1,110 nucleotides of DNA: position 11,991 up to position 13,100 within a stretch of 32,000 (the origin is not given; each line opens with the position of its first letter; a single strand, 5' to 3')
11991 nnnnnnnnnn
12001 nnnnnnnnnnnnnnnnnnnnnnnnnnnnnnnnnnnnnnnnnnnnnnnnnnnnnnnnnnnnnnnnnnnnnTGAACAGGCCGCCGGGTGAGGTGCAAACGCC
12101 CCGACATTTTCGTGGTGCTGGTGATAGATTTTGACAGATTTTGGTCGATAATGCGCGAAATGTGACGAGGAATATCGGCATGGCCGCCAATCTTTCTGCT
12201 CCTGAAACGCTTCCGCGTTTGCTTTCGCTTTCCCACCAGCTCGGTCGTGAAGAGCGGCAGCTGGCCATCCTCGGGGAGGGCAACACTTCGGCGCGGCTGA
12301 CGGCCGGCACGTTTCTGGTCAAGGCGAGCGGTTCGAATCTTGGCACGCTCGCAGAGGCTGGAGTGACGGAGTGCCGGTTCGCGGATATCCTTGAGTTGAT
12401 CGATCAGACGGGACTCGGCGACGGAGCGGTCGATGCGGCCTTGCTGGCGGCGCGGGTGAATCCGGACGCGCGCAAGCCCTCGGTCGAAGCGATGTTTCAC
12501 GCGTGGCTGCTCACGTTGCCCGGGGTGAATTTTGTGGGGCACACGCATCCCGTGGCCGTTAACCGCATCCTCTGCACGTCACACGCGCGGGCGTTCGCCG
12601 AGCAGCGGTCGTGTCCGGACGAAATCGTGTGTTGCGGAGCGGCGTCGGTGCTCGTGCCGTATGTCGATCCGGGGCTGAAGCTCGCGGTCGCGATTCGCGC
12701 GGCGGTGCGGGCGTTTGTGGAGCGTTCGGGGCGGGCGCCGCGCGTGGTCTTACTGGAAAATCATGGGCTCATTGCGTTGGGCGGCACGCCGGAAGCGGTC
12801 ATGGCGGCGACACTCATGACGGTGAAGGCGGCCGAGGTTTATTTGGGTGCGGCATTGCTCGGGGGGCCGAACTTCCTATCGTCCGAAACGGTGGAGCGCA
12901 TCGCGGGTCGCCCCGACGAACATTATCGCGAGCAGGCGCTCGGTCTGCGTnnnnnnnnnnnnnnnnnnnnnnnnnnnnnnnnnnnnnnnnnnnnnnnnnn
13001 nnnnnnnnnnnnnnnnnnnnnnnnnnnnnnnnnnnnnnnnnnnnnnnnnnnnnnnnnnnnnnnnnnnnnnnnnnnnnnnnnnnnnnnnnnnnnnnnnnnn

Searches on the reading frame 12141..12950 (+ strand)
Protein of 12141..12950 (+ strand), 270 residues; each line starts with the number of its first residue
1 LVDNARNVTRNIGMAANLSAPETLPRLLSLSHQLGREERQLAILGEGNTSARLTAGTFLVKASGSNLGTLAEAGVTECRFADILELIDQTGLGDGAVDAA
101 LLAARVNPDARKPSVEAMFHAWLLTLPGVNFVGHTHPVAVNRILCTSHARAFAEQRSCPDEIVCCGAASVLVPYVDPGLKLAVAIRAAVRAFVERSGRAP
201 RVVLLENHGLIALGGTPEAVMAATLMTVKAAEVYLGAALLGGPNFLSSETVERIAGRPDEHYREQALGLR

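Call 12: search_protein_families(library=pfam, proteins=[window:12141-12950:+], max_evalue=0.001)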
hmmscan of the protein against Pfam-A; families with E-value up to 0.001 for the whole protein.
window:12141-12950:+ (270 aa): 1 family
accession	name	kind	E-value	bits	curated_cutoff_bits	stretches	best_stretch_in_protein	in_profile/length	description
PF00596.27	Aldolase_II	-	9.2e-20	71.7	22.2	1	38-235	12-183/183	Class II Aldolase and Adducin N-terminal domain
